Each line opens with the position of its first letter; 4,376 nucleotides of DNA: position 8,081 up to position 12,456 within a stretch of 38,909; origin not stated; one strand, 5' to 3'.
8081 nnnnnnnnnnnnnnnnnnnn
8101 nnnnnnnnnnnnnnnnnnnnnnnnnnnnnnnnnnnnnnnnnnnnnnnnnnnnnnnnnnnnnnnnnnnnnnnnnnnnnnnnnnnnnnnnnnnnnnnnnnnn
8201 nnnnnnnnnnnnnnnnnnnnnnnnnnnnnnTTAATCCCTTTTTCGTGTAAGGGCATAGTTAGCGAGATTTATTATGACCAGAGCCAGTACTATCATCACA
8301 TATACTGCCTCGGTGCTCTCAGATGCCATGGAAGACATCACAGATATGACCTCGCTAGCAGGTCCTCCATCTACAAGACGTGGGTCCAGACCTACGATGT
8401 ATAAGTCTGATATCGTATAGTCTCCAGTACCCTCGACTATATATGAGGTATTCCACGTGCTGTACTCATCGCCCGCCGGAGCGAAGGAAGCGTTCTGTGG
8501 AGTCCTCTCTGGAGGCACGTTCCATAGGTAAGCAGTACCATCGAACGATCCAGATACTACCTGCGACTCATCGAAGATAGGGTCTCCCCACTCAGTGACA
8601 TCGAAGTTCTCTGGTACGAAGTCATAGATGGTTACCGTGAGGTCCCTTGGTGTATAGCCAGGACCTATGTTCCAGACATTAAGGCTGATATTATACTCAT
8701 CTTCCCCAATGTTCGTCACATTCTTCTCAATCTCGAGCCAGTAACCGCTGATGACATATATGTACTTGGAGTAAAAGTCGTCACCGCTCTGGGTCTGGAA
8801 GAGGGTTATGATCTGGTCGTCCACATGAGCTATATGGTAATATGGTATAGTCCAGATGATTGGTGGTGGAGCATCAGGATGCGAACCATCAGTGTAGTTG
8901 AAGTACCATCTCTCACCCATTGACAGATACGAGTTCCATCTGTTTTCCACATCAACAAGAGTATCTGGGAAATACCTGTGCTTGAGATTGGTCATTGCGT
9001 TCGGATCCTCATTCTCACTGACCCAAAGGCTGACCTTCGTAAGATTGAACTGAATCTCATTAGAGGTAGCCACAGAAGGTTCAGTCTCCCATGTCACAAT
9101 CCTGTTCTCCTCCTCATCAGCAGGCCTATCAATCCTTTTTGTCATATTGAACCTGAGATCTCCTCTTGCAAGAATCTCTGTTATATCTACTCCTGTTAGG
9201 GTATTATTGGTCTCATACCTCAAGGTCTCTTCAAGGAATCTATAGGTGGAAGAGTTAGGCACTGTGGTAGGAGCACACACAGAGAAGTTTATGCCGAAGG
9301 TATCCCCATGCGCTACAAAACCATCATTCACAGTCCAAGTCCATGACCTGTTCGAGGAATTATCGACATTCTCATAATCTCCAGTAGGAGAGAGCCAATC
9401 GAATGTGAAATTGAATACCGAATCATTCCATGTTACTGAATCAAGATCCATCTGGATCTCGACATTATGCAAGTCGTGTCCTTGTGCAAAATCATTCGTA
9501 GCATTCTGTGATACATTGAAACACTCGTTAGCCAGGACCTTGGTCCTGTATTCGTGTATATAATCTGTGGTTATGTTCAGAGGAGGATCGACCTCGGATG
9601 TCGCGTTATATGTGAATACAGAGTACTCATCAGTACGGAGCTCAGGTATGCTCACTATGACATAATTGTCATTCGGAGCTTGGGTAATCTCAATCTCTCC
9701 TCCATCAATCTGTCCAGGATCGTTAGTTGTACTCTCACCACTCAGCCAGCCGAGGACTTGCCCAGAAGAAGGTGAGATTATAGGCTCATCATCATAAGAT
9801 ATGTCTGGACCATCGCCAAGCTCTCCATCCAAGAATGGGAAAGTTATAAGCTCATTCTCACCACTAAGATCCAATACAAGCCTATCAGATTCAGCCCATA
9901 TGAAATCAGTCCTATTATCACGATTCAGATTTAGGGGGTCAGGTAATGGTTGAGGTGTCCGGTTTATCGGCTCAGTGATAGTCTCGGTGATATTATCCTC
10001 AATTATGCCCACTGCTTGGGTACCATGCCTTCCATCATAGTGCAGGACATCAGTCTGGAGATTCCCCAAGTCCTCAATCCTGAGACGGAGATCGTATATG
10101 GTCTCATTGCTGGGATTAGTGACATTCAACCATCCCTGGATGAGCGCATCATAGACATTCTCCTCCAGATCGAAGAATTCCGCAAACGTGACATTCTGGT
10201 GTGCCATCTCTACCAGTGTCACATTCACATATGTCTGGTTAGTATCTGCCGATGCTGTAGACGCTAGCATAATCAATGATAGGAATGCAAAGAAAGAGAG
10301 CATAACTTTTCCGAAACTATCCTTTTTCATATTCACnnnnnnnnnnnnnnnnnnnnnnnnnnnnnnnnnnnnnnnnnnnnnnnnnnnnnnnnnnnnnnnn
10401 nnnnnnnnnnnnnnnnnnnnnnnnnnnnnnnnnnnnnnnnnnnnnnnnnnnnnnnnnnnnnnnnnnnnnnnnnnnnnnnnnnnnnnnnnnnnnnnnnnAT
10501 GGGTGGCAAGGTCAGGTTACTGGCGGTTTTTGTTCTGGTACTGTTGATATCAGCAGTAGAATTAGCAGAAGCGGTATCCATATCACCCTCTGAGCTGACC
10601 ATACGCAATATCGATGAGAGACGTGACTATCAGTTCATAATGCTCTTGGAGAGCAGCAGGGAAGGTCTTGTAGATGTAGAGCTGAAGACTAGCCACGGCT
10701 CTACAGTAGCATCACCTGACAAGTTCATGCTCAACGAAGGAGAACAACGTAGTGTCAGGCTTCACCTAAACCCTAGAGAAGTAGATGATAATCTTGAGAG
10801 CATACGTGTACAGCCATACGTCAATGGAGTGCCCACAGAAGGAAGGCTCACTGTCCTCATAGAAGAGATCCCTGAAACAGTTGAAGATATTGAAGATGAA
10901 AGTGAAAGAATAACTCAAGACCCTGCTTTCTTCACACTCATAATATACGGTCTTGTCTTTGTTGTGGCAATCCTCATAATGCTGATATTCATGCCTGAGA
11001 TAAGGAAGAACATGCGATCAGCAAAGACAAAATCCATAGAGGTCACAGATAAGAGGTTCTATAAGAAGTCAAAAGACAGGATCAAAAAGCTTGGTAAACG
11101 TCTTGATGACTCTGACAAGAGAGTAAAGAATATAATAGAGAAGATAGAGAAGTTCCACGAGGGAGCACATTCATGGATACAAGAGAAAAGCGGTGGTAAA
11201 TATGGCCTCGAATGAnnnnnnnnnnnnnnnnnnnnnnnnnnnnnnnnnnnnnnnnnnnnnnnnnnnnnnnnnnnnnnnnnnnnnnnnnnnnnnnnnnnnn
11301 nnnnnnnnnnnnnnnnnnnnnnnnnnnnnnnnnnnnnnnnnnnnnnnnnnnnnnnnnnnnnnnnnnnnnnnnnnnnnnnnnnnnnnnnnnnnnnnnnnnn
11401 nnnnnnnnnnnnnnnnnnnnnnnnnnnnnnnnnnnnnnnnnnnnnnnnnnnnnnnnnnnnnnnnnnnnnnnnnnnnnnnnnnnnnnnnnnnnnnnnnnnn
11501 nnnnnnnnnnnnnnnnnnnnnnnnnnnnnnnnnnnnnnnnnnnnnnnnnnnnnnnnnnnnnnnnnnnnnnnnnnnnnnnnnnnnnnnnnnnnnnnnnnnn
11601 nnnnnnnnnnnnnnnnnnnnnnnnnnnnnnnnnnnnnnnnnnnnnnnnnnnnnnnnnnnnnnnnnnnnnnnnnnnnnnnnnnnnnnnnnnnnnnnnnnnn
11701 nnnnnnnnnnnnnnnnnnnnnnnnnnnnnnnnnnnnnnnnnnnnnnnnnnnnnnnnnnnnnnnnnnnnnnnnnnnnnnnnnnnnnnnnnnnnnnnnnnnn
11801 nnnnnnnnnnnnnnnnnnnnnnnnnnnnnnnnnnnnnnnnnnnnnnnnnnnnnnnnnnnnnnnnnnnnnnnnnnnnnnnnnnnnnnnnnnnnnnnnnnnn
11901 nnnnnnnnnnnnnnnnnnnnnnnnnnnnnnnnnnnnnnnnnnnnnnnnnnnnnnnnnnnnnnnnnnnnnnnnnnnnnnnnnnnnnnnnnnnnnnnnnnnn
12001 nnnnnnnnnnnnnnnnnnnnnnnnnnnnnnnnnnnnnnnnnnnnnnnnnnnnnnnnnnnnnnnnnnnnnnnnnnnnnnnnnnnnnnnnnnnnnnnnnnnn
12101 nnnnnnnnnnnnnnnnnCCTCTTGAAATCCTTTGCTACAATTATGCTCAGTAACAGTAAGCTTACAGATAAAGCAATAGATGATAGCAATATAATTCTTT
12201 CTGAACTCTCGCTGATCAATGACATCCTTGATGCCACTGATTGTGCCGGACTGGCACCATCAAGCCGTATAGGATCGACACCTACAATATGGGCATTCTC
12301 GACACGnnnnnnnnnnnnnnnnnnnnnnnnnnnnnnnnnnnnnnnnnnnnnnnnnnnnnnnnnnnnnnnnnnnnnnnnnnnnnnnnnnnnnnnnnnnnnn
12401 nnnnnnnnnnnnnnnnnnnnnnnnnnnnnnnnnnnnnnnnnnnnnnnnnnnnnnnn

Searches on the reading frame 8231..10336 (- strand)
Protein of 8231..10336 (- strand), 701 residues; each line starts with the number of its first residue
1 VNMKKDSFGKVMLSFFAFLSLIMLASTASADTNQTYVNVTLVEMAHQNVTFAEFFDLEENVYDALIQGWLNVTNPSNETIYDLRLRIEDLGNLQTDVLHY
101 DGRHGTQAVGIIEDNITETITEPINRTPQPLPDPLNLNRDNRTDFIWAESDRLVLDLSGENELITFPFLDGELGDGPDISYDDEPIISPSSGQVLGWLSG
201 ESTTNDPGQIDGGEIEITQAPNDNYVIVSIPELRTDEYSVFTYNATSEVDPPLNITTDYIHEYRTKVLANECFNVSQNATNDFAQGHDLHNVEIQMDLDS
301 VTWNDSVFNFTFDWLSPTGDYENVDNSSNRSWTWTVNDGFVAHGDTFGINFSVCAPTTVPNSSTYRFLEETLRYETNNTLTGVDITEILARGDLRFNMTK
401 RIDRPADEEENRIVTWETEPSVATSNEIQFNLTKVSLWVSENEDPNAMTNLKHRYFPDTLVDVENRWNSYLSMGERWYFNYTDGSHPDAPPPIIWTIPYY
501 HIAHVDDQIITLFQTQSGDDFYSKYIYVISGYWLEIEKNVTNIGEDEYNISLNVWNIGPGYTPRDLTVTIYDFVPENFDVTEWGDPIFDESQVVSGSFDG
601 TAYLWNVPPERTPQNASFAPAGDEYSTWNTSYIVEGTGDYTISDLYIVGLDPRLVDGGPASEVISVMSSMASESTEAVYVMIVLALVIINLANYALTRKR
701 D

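Call 4: search_protein_families(library=pfam, proteins=[window:8231-10336:-], max_evalue=0.1)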
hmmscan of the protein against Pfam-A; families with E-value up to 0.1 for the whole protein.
window:8231-10336:- (701 aa): 0 families

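Call 5: search_protein_families(library=ncbifam, proteins=[window:8231-10336:-], max_evalue=0.1)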
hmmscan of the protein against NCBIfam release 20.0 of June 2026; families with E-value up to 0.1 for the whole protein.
window:8231-10336:- (701 aa): 0 families

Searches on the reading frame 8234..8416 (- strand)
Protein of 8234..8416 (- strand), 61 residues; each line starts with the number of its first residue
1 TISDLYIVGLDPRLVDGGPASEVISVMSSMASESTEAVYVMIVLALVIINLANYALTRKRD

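Call 60: search_protein_families(library=ncbifam, proteins=[window:8234-8416:-], max_evalue=10)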
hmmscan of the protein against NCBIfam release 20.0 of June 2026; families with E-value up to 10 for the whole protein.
seq(61 aa): 0 families

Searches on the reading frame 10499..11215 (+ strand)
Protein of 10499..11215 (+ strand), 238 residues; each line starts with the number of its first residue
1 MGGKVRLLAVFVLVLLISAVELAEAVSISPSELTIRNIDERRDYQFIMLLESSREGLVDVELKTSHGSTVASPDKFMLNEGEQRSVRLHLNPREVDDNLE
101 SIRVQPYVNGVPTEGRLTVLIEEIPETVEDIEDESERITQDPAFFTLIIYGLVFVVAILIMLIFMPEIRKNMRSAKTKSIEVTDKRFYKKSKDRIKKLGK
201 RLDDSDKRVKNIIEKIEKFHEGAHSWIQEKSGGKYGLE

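Call 4: search_protein_families(library=pfam, proteins=[window:10499-11215:+], max_evalue=0.1)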
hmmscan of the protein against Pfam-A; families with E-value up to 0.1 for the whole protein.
window:10499-11215:+ (238 aa): 8 families
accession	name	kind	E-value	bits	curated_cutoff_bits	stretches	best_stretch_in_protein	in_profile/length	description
PF09919.14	DUF2149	-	0.0051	17.6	27.1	0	151-207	11-64/92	Uncharacterized conserved protein (DUF2149)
PF06143.16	Baculo_11_kDa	-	0.017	15.2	28.4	1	145-182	36-73/84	Baculovirus 11 kDa family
PF00558.24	Vpu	-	0.051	13.8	24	0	145-207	7-55/81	Vpu protein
PF22067.2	Cep192_D3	-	0.058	14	27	0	58-101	33-78/99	Cep192 domain 3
PF06936.16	Selenoprotein_S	-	0.063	13.6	29.8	1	131-229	17-113/192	Selenoprotein S (SelS)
PF14584.11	DUF4446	-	0.07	13.6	27.4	1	152-229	4-81/150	Protein of unknown function (DUF4446)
PF22074.2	Cep192_D5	-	0.078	12.9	27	0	71-99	61-89/178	Cep192 domain 5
PF11204.13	DUF2985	-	0.082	13.4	22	0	141-184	5-50/78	Protein of unknown function (DUF2985)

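Call 5: search_protein_families(library=ncbifam, proteins=[window:10499-11215:+], max_evalue=0.1)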
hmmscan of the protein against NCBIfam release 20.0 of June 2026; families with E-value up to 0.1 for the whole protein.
window:10499-11215:+ (238 aa): 8 families
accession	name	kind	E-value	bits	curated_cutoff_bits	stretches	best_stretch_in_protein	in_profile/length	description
NF047516.1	LA_3659_fam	equivalog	0.0056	16.3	36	1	165-222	143-200/221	LA_3659 family protein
NF047514.1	SpiroCoCo_N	equivalog_domain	0.0056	16.3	75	1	165-222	143-200/221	SpiroCoCo family coiled-coil protein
TIGR02978.1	phageshock_pspC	equivalog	0.0069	16.3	104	1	147-212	39-103/121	envelope stress response membrane protein PspC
NF041581.1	SosA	equivalog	0.007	16.5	60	1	146-212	8-72/77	DNA damage-induced cell division inhibitor SosA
TIGR01195.1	oadG_fam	subfamily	0.01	16.4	36.05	1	145-182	8-46/84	sodium pump decarboxylases, gamma subunit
NF040999.1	pilin_ComGC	equivalog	0.025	14.8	75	1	145-182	4-41/84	competence type IV pilus major pilin ComGC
TIGR00885.1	fucP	equivalog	0.062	12.5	280.4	1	147-194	190-235/410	L-fucose:H+ symporter permease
NF033885.1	conj_TraP_IncI1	equivalog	0.08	12.7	135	0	177-230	91-144/217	conjugal transfer protein TraP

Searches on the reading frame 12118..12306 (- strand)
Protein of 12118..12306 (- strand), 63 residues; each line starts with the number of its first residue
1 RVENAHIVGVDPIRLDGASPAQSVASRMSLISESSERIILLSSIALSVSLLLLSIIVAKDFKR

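Call 59: find_homologous_proteins(query=A5, max_evalue=10)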
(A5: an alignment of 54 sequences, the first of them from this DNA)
Query A5 (54 sequences) (63 aa, profile of the alignment): 8 proteins with E <= 10 among 925 candidates.
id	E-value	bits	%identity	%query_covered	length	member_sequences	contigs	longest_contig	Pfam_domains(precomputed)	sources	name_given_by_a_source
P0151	1.2e-10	59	30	63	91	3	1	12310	PF27408.1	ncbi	ncbi:MAG: hypothetical protein QXW66_06575, partial [Archaeoglobaceae archaeon]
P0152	1.3e-10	59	26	67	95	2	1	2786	PF27408.1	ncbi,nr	ncbi:MAG: hypothetical protein NZ894_05895, partial [Archaeoglobaceae archaeon]|nr:hypothetical prot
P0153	5.9e-10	57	30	68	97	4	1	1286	PF27408.1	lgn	-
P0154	5.9e-10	57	30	68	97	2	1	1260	PF27408.1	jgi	jgi:hypothetical protein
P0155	1.1e-9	56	27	84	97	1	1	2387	PF27408.1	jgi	-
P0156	2.0e-8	52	26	83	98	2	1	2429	PF27408.1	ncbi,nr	ncbi:MAG: hypothetical protein NZ895_05740, partial [Archaeoglobaceae archaeon]|nr:hypothetical prot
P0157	4.4e-4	38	33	62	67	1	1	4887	PF27408.1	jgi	-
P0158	3.1e-1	29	-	-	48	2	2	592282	-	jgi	jgi:hypothetical protein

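Call 60: search_protein_families(library=ncbifam, proteins=[window:12118-12306:-], max_evalue=10)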
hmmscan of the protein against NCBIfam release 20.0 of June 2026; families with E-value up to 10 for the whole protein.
seq(63 aa): 0 families
